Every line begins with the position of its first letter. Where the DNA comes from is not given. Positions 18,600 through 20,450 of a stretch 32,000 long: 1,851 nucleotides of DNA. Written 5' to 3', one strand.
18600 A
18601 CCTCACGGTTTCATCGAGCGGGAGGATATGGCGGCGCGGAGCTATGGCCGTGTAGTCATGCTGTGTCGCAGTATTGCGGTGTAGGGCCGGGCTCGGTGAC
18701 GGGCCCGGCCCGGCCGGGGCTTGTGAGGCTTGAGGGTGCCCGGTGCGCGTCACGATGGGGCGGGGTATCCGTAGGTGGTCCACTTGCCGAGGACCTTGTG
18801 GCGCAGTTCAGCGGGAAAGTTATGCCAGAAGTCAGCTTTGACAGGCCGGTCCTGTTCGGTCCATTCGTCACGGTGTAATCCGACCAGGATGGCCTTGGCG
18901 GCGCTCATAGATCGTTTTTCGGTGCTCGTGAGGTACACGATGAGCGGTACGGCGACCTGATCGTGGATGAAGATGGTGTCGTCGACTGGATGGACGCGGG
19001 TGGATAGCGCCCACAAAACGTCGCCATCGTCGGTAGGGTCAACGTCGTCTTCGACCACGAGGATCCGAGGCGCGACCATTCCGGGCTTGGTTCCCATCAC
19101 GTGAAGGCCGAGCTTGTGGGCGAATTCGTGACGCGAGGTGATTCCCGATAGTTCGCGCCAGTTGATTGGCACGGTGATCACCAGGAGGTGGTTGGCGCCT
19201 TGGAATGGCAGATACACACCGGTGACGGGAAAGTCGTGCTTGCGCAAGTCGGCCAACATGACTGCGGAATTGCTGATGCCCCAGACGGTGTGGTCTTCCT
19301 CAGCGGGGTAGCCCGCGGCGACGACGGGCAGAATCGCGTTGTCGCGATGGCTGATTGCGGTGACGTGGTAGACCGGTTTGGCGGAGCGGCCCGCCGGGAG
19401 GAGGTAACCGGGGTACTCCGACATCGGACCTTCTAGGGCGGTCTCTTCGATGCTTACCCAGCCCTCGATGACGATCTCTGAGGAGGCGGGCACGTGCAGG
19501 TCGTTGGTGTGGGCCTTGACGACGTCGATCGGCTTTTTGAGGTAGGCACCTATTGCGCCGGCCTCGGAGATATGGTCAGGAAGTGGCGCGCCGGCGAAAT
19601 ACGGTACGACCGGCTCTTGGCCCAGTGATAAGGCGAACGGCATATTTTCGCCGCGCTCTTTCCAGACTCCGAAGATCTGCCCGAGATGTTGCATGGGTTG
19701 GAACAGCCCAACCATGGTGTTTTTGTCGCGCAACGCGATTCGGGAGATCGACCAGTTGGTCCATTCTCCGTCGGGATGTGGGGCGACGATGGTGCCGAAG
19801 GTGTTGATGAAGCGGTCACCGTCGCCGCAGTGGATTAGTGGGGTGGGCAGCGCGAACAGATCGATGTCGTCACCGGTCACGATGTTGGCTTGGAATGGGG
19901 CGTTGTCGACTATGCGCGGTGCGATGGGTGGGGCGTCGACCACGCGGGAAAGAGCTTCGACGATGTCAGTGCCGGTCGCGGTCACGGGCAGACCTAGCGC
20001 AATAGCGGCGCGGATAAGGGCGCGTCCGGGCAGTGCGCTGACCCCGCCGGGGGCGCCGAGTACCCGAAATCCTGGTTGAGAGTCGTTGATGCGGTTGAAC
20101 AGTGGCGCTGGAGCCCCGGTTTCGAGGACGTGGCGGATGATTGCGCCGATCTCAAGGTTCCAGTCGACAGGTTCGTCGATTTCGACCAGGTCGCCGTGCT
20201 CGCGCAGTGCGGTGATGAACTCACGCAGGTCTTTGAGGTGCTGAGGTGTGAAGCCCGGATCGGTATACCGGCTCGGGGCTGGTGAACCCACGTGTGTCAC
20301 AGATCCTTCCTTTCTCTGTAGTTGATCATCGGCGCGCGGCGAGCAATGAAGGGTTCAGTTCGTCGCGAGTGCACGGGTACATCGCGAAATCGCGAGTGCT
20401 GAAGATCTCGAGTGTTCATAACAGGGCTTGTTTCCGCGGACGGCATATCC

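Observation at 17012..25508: Candidate new carboxylic-acid processing module: Fdc1-like UbiD + UbiX + MDR reductase + carboxylic acid reductase (+ PaaI thioesterase)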

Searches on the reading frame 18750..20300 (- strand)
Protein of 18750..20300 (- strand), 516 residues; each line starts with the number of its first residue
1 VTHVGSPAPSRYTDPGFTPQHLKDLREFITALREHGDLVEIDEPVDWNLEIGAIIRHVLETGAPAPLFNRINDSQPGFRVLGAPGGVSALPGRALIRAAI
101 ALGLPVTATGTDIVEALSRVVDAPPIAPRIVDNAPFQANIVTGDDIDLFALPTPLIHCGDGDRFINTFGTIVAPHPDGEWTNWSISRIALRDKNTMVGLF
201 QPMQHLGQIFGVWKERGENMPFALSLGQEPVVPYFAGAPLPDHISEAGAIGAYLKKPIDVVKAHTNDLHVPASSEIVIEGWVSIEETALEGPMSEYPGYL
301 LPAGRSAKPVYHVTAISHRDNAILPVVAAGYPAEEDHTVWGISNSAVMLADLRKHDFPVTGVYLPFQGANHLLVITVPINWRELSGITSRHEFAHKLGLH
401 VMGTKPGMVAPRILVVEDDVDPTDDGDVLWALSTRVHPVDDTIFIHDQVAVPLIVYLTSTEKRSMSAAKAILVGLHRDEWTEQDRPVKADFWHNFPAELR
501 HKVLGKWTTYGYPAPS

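Call 3: search_protein_families(library=pfam, proteins=[window:18750-20300:-], max_evalue=0.01)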
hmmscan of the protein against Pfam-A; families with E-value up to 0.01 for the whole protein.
window:18750-20300:- (516 aa): 3 families
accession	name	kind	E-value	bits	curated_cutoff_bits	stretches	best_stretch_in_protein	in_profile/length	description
PF01977.22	UbiD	-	6.3e-56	189.2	23.3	1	131-332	3-206/206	3-octaprenyl-4-hydroxybenzoate carboxy-lyase Rift-related domain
PF20695.2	UbiD_N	-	3.7e-20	72.2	24.3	1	29-117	1-78/78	3-octaprenyl-4-hydroxybenzoate carboxy-lyase N-terminal domain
PF20696.2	UbiD_C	-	3e-17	63.3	24.2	1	337-462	1-119/127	3-octaprenyl-4-hydroxybenzoate carboxy-lyase C-terminal domain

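Call 4: search_protein_families(library=ncbifam, proteins=[window:18750-20300:-], max_evalue=0.00001)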
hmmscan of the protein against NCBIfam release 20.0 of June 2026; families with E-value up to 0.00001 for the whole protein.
window:18750-20300:- (516 aa): 7 families
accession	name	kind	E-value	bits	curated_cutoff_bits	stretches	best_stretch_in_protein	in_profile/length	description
NF041219.1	BagN_FevL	exception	1.1e-132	443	1000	1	18-508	13-501/502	bagremycin/ferroverdin biosynthesis UbiD family decarboxylase BagN/FevL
TIGR00148.1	TIGR00148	subfamily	6.8e-86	288.7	244.85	1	25-453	1-418/438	UbiD family decarboxylase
TIGR02723.1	phenyl_P_alpha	equivalog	2.3e-69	234.3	564.6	1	23-512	8-481/485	phenylphosphate carboxylase subunit alpha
NF041204.1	VdcC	exception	6e-67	226.1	650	1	23-453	2-418/467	non-oxidative hydroxyarylic acid decarboxylases subunit C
TIGR03701.1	mena_SCO4490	equivalog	7.6e-55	186.4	495.9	1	27-446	1-415/433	menaquinone biosynthesis decarboxylase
NF008175.0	PRK10922.1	equivalog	6.5e-47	160.2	788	1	22-447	6-432/497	4-hydroxy-3-polyprenylbenzoate decarboxylase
TIGR02724.1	phenyl_P_beta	equivalog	1.9e-34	118.9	468.95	1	24-511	2-470/472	phenylphosphate carboxylase subunit beta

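Call 5: search_solved_structures(query=window:18750-20300:-, max_evalue=0.00001, show_alignments=2)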
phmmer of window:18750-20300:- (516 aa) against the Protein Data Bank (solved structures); distinct sequences matched with E-value up to 0.00001: 40.
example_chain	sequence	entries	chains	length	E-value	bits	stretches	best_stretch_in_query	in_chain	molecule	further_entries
4ip2_A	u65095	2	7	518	5.4e-121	408.2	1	23-512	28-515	Aromatic Acid Decarboxylase | PA0254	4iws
7abn_D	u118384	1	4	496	7e-121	407.8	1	23-512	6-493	UbiD-like decarboxylase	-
7abo_C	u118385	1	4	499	1.5e-120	406.7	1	23-512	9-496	UbiD-like decarboxylase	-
6da6_A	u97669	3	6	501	2.5e-119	402.7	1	14-504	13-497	UbiD-like decarboxylase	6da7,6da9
7ney_A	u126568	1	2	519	1.9e-105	356.9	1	12-512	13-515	Ferulic acid decarboxylase 1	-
7nf0_A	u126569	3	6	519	3.1e-104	352.9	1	12-512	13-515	Ferulic acid decarboxylase 1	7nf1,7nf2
6r2z_A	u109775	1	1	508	7.5e-104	351.6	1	19-512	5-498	Ferulic acid decarboxylase 1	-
7nf3_A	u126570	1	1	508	9.8e-104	351.2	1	19-512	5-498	Ferulic acid decarboxylase 1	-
6tib_AAA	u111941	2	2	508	1.3e-103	350.8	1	19-512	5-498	Ferulic acid decarboxylase 1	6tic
4za4_A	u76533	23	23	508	1.4e-103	350.7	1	19-512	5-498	Fdc1 | Putative uncharacterized protein An03g06590 | A niger Fdc1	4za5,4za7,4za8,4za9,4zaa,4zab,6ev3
6tie_AAA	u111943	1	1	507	1.4e-103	350.7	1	19-512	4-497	Ferulic acid decarboxylase 1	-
8crd_A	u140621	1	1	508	1.7e-103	350.5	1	19-512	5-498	Ferulic acid decarboxylase 1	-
8oeo_A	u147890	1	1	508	3.1e-103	349.6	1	19-512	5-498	Ferulic acid decarboxylase 1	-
6ev5_A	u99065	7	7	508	3.5e-103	349.4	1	19-512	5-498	Ferulic acid decarboxylase 1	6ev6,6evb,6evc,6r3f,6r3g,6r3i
6ev8_A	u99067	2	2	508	3.5e-103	349.4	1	19-512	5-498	Ferulic acid decarboxylase 1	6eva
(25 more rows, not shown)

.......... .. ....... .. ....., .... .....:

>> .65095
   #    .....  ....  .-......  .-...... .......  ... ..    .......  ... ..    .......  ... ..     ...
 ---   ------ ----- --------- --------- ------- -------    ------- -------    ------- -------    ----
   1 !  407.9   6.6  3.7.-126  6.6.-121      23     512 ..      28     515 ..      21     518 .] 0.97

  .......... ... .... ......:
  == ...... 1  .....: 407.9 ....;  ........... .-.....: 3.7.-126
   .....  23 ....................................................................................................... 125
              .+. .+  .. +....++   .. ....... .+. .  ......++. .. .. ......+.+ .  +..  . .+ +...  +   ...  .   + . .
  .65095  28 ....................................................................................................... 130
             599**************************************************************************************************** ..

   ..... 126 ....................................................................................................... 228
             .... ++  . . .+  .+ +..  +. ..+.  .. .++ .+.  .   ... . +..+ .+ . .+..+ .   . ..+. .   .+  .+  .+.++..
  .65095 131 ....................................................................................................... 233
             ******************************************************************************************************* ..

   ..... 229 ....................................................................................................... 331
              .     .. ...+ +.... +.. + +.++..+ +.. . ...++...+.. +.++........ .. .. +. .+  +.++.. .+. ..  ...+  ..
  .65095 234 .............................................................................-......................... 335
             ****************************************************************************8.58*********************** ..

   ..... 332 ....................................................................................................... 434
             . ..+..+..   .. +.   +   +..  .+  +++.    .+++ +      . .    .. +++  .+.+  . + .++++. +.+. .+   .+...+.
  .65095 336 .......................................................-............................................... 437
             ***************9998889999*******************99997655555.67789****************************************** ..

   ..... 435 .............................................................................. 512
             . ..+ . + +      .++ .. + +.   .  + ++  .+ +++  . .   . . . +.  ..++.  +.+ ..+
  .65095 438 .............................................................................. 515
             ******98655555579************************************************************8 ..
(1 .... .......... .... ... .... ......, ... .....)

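Call 7: find_encoding_contigs(protein=window:18750-20300:-, flank=10000, max_places=6)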
Protein window:18750-20300:- (516 aa): 1 contig read that carries it; 1 place shown.
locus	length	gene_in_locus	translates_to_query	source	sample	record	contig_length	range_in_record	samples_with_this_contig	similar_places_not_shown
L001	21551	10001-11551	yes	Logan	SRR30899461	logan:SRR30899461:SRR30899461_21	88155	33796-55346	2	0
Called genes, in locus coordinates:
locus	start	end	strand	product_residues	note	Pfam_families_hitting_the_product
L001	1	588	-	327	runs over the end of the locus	PF08240:ADH_N, PF00107:ADH_zinc_N, PF13602:ADH_zinc_N_2 (weak)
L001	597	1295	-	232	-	PF00857:Isochorismatase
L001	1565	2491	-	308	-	PF12833:HTH_18, PF00165:HTH_AraC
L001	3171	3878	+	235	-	PF00106:adh_short, PF01370:Epimerase (weak), PF08659:KR, PF13460:NAD_binding_10 (weak), PF13561:adh_short_C2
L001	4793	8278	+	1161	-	PF00501:AMP-binding, PF00550:PP-binding, PF01370:Epimerase, PF07993:NAD_binding_4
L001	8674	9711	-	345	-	PF08240:ADH_N, PF00106:adh_short (faint), PF00107:ADH_zinc_N, PF13602:ADH_zinc_N_2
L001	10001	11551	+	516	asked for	PF20695:UbiD_N, PF01977:UbiD, PF20696:UbiD_C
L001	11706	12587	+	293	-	PF02441:Flavoprotein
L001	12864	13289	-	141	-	PF03061:4HBT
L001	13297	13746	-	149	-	PF16877:DUF5078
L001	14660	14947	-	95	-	PF07045:DUF1330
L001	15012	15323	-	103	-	PF07045:DUF1330 (weak)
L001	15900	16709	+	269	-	PF00106:adh_short, PF01370:Epimerase (weak), PF08659:KR, PF13561:adh_short_C2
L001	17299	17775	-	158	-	PF04075:F420H2_quin_red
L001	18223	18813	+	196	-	PF07336:ABATE, PF11706:zf-CGNR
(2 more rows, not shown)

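Call 8: find_homologous_proteins(query=window:18750-20300:-, max_evalue=1e-30)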
Query window:18750-20300:- (516 aa): 879 proteins with E <= 1e-30 among 8000 candidates; the best 120 are listed.
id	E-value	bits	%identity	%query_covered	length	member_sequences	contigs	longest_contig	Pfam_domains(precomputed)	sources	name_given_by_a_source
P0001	0.0e+0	1183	100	99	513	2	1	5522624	PF20696.3,PF01977.23,PF20695.3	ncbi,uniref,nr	ncbi:UbiD family decarboxylase [Mycobacterium paraterrae]|uniref:Pyrrole-2-carboxylic acid decarboxy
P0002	5.7e-269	911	74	100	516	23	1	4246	PF20696.3,PF01977.23,PF20695.3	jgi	jgi:UbiD family decarboxylase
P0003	1.3e-266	904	75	99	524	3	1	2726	PF20696.3,PF01977.23,PF20695.3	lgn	-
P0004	1.1e-243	828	70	99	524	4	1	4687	PF20696.3,PF01977.23,PF20695.3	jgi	jgi:UbiD family decarboxylase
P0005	1.1e-209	716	62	99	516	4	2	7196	PF20696.3,PF01977.23,PF20695.3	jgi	jgi:UbiD family decarboxylase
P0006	4.8e-208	710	61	97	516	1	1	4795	PF20696.3,PF01977.23,PF20695.3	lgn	-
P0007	6.7e-206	703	62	98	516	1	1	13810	PF20696.3,PF01977.23,PF20695.3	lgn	-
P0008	3.6e-201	688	58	100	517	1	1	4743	PF20696.3,PF01977.23,PF20695.3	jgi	jgi:UbiD family decarboxylase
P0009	1.4e-179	616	56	96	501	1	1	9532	PF20696.3,PF01977.23,PF20695.3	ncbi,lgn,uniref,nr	ncbi:UbiD family decarboxylase [Burkholderia sp. Bp8986]|uniref:UbiD family decarboxylase n=1 Tax=Bu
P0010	3.0e-178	612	54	98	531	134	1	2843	PF20696.3,PF01977.23,PF20695.3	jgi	-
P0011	2.4e-176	606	54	97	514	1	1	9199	PF20696.3,PF01977.23,PF20695.3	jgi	jgi:UbiD family decarboxylase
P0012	2.6e-176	606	54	97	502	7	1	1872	PF20696.3,PF01977.23,PF20695.3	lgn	-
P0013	3.8e-173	595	54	96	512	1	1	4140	PF20696.3,PF01977.23,PF20695.3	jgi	jgi:4-hydroxy-3-polyprenylbenzoate decarboxylase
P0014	7.5e-173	594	53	96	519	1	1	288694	PF20696.3,PF01977.23,PF20695.3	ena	-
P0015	8.5e-173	594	54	96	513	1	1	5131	PF20696.3,PF01977.23,PF20695.3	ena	-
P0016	6.6e-165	568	58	86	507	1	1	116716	PF20696.3,PF01977.23,PF20695.3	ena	-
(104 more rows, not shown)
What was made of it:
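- Closest known: HudA/PA0254 of Pseudomonas aeruginosa. Different: About 120 uncharacterised proteins are closer to the window's UbiD (47-75% identity) than HudA is (call 8).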

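Call 12: find_encoding_contigs(protein=P0007, flank=10000, max_places=3)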
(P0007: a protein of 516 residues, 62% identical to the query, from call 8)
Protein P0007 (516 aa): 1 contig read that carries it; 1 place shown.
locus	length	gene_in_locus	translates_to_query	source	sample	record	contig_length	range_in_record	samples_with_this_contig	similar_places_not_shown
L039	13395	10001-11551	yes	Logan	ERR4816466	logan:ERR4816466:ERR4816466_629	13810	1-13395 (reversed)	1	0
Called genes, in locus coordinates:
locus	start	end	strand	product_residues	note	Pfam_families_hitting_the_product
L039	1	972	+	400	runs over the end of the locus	PF00083:Sugar_tr (weak), PF07690:MFS_1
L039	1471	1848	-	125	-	PF08818:DUF1801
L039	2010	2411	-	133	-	-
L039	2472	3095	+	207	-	PF00376:MerR (weak), PF13411:MerR_1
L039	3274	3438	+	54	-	-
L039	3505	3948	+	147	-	PF10604:Polyketide_cyc2, PF08327:AHSA1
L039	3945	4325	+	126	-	PF12840:HTH_20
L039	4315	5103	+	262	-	PF05988:DUF899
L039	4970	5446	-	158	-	-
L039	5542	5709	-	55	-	-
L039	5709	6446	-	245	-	PF00027:cNMP_binding, PF13545:HTH_Crp_2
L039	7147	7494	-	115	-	PF13542:HTH_Tnp_ISL3 (faint), PF00165:HTH_AraC, PF12833:HTH_18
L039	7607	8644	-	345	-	PF01965:DJ-1_PfpI, PF00165:HTH_AraC (weak), PF12833:HTH_18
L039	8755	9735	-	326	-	PF01965:DJ-1_PfpI, PF00165:HTH_AraC, PF12833:HTH_18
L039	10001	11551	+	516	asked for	PF20695:UbiD_N, PF01977:UbiD, PF20696:UbiD_C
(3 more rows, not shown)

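Call 13: find_encoding_contigs(protein=P0002, flank=10000, max_places=3)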
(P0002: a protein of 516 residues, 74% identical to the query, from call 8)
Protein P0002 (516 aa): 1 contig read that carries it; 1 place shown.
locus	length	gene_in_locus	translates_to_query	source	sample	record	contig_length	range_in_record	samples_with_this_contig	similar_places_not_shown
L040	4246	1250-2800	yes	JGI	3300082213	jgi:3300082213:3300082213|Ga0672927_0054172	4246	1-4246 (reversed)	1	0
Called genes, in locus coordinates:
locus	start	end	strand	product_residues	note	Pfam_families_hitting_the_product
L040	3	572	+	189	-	?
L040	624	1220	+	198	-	PF04075:F420H2_quin_red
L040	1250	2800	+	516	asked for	PF20695:UbiD_N, PF01977:UbiD, PF20696:UbiD_C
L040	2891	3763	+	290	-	PF02441:Flavoprotein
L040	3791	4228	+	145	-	PF03061:4HBT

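Call 14: find_encoding_contigs(protein=P0004, flank=10000, max_places=3)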
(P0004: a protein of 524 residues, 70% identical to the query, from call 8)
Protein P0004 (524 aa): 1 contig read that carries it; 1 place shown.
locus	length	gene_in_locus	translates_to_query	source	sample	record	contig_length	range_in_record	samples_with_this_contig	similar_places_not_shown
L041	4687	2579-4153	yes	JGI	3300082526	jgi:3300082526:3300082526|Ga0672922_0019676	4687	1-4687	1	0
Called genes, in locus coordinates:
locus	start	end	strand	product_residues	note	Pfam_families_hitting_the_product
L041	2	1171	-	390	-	?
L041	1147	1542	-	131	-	PF05423:Mycobact_memb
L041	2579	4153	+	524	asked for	PF20695:UbiD_N, PF01977:UbiD, PF20696:UbiD_C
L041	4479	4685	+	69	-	?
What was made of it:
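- L040 and L041, the closest UbiD relatives, have other genes upstream of UbiD (calls 13, 14).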

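Call 15: find_encoding_contigs(protein=P0005, flank=10000, max_places=3)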
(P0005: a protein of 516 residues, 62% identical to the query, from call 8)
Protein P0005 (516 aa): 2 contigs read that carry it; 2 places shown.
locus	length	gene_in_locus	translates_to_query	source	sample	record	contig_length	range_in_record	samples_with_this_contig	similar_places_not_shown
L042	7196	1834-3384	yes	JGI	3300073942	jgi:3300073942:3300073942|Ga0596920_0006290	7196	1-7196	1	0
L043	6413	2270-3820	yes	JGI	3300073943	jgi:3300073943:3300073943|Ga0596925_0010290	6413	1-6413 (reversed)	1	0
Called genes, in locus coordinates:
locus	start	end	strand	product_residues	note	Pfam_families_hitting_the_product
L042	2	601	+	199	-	?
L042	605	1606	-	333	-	PF01965:DJ-1_PfpI, PF00165:HTH_AraC (weak), PF12833:HTH_18, PF00165:HTH_AraC (weak)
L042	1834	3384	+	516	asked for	PF20695:UbiD_N, PF01977:UbiD, PF20696:UbiD_C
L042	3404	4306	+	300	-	PF02441:Flavoprotein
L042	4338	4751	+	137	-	PF14832:Tautomerase_3, PF01361:Tautomerase (faint)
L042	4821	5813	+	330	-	PF08240:ADH_N, PF00106:adh_short (weak), PF00107:ADH_zinc_N, PF13602:ADH_zinc_N_2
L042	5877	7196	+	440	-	?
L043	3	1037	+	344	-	?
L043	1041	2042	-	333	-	PF01965:DJ-1_PfpI, PF00165:HTH_AraC (weak), PF12833:HTH_18, PF00165:HTH_AraC (weak)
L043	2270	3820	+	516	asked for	PF20695:UbiD_N, PF01977:UbiD, PF20696:UbiD_C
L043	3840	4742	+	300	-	PF02441:Flavoprotein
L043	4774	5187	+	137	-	PF14832:Tautomerase_3, PF01361:Tautomerase (faint)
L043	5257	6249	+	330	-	PF08240:ADH_N, PF00106:adh_short (weak), PF00107:ADH_zinc_N, PF13602:ADH_zinc_N_2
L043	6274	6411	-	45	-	?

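Call 19: search_protein_families(library=pfam, proteins=[L042:5877-7196:+, L042:4338-4751:+, L040:624-1220:+, L040:3791-4228:+], max_evalue=0.01)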
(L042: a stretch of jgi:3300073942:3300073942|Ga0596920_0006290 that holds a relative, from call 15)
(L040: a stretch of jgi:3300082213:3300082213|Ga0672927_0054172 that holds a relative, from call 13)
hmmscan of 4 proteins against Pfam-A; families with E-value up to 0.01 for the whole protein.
L042:5877-7196:+ (440 aa): 2 families
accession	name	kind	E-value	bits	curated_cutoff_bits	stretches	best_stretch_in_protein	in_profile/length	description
PF00083.30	Sugar_tr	-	2.4e-31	109.5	22.3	2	28-234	3-203/452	Sugar (and other) transporter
PF07690.21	MFS_1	-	9.5e-28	97.5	33.4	2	57-298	27-246/347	Major Facilitator Superfamily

L042:4338-4751:+ (137 aa): 2 families
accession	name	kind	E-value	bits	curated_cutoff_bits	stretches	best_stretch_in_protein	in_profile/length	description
PF14832.11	Tautomerase_3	-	3e-16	60.4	25.7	1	1-132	1-138/138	Putative oxalocrotonate tautomerase enzyme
PF01361.26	Tautomerase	-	3.3e-06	27.3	22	1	14-58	12-56/60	Tautomerase enzyme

L040:624-1220:+ (198 aa): 1 family
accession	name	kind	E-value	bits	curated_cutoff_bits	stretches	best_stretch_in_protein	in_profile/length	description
PF04075.20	F420H2_quin_red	-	2.5e-23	83.1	22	1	63-166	17-120/130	F420H(2)-dependent quinone reductase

L040:3791-4228:+ (145 aa): 2 families
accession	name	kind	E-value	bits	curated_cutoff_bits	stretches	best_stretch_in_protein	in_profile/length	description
PF03061.28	4HBT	-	6.1e-14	52.5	20.6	1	57-130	2-74/79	Thioesterase superfamily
PF14539.12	DUF4442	-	0.0018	18.9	25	1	30-114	20-100/132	Domain of unknown function (DUF4442)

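Call 20: find_related_loci(query=A1, collection=metagenome_contigs, flank=10000)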
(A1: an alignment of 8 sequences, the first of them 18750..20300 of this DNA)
Query A1 (516 aa) in metagenome_contigs; peptide patterns used: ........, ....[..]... (x = any residue, [..] = any of these).
376 stretches matched a pattern; 227 encode a relative of the query (tblastn E <= 1e-3); the best 80 are kept; 80 distinct loci.
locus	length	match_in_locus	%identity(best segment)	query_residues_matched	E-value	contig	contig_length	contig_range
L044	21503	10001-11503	55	16-514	0e+0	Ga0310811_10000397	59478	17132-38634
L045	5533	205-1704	55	16-513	0e+0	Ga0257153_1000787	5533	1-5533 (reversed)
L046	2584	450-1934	55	20-513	0e+0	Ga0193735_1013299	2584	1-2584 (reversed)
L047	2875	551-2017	54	27-514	0e+0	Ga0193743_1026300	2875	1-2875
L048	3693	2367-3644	56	20-445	2e-164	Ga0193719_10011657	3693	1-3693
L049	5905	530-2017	50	20-512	2e-153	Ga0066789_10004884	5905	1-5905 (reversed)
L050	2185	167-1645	49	20-513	7e-161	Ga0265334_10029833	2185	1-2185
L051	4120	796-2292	48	20-515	3e-152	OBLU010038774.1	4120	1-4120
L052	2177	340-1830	47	20-513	9e-157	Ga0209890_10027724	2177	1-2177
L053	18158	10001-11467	48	20-511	4e-145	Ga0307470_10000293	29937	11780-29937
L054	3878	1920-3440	47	10-512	2e-148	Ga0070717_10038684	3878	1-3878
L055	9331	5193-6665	46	22-515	7e-143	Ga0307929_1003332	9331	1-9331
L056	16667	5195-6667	46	22-515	7e-142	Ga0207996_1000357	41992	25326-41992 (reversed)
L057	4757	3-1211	54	112-513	1e-143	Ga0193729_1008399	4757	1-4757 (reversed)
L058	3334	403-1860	44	22-512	4e-142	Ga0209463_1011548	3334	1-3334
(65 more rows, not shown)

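Call 24: find_encoding_contigs(protein=P0006, flank=10000, max_places=2)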
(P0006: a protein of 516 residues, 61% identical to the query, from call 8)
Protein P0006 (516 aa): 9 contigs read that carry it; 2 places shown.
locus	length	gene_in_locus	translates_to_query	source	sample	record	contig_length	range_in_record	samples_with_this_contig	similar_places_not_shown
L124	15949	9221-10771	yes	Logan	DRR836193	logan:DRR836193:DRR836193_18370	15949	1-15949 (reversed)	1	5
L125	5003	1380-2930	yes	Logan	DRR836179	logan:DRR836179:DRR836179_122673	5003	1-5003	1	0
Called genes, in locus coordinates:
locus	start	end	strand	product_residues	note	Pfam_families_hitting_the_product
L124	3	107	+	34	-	?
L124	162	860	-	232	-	-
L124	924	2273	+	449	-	PF00561:Abhydrolase_1 (weak), PF00211:Guanylate_cyc (faint)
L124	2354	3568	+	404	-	PF02771:Acyl-CoA_dh_N, PF02770:Acyl-CoA_dh_M, PF00441:Acyl-CoA_dh_1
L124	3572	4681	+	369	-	PF02771:Acyl-CoA_dh_N, PF02770:Acyl-CoA_dh_M, PF00441:Acyl-CoA_dh_1, PF08028:Acyl-CoA_dh_2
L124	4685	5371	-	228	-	PF00440:TetR_N, PF21943:TetR_C_46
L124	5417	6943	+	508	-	PF01979:Amidohydro_1, PF07969:Amidohydro_3 (weak)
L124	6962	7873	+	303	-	PF01557:FAA_hydrolase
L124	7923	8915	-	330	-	PF01965:DJ-1_PfpI, PF00165:HTH_AraC, PF12833:HTH_18, PF00165:HTH_AraC (weak)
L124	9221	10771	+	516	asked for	PF20695:UbiD_N, PF01977:UbiD, PF20696:UbiD_C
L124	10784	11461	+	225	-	PF02441:Flavoprotein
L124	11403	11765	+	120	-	PF01361:Tautomerase (faint), PF14832:Tautomerase_3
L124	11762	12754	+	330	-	PF08240:ADH_N, PF00106:adh_short (weak), PF00107:ADH_zinc_N, PF13602:ADH_zinc_N_2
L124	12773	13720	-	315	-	PF01370:Epimerase (faint), PF05368:NmrA, PF13460:NAD_binding_10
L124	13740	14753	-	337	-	PF08240:ADH_N, PF00107:ADH_zinc_N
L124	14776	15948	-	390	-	?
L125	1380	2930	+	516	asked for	PF20695:UbiD_N, PF01977:UbiD, PF20696:UbiD_C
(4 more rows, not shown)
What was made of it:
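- The L124 cluster is compact, with gaps of 19-23 bp (call 24). These look catabolic (calls 12, 15, 24).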
